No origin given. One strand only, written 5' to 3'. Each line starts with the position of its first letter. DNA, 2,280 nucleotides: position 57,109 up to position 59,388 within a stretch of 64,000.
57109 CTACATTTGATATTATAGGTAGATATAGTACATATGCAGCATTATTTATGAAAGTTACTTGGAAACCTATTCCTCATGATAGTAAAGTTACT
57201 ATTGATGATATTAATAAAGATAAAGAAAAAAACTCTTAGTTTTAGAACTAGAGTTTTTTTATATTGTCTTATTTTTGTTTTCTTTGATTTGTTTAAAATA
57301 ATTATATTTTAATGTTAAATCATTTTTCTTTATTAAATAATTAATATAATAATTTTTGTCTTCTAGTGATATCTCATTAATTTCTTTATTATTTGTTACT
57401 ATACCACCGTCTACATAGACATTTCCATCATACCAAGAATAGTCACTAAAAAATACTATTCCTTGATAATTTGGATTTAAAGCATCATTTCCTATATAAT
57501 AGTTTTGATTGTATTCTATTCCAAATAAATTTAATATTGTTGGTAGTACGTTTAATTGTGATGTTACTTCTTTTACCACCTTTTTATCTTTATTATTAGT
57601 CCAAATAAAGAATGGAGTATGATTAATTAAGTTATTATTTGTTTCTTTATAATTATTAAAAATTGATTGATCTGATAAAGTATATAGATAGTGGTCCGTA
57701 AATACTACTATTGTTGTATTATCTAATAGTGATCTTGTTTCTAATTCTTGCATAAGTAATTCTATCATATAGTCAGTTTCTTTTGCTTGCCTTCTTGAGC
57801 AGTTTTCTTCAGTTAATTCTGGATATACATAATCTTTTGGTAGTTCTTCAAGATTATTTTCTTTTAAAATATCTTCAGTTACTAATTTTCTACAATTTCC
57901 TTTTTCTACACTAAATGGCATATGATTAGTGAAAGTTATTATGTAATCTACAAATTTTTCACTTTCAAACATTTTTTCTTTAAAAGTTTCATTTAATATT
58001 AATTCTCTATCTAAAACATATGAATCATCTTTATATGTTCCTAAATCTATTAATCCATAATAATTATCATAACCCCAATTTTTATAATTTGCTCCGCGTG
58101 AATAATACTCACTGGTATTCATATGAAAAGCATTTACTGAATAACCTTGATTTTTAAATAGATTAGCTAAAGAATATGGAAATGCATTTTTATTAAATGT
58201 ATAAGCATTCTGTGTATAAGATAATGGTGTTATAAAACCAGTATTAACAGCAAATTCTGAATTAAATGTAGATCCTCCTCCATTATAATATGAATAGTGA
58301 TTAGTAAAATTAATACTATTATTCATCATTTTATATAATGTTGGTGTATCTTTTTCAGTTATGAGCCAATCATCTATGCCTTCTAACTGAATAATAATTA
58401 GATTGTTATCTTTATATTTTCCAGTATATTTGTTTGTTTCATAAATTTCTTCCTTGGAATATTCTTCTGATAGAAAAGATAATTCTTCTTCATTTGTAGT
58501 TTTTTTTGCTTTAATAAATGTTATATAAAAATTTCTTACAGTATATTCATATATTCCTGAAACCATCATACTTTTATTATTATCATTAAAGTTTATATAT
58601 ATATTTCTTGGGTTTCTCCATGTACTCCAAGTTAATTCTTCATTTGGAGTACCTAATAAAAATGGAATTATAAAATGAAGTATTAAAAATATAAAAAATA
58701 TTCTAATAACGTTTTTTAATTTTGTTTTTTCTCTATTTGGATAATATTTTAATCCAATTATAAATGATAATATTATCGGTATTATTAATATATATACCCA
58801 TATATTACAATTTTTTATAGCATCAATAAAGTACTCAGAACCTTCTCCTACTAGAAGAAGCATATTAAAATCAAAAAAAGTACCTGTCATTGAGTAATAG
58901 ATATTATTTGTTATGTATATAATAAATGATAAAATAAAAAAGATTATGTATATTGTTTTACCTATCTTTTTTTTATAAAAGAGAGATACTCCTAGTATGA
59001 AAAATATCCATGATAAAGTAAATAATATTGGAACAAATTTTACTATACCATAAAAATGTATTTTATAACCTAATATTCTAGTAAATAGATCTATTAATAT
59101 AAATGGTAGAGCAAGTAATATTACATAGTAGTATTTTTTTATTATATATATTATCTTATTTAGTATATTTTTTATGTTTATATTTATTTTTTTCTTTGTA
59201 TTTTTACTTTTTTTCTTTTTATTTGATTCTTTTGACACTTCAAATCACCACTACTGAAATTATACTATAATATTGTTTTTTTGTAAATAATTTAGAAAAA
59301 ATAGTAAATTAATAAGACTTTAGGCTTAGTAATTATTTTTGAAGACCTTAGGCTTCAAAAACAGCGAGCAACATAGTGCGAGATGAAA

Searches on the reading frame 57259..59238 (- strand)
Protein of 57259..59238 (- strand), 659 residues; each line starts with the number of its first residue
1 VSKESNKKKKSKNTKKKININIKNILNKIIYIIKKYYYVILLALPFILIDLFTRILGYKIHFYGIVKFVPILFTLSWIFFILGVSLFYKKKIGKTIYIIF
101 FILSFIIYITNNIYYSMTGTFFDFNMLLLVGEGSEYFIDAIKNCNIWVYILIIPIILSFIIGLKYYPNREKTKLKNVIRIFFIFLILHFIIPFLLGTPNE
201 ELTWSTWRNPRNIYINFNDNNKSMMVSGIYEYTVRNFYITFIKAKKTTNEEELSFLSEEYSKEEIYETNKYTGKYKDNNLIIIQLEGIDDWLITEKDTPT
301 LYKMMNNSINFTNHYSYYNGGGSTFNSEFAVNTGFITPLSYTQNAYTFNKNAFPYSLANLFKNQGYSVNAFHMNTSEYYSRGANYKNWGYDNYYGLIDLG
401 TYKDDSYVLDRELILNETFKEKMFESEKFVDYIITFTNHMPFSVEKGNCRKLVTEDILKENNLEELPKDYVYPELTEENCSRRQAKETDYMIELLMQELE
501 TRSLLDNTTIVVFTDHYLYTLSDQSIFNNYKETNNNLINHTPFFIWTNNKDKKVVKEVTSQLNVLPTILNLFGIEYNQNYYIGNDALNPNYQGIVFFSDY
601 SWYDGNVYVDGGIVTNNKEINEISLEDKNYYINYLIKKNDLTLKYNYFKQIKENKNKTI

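Call 11: search_protein_families(library=pfam, proteins=[window:57259-59238:-])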
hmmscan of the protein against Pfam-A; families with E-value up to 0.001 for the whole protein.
window:57259-59238:- (659 aa): 2 families
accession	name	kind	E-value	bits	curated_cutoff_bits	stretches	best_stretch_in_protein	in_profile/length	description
PF00884.28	Sulfatase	-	1e-32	114.1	25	1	297-574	25-301/301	Sulfatase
PF01663.27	Phosphodiest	-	2.7e-06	27.7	23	1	481-534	184-239/342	Type I phosphodiesterase / nucleotide pyrophosphatase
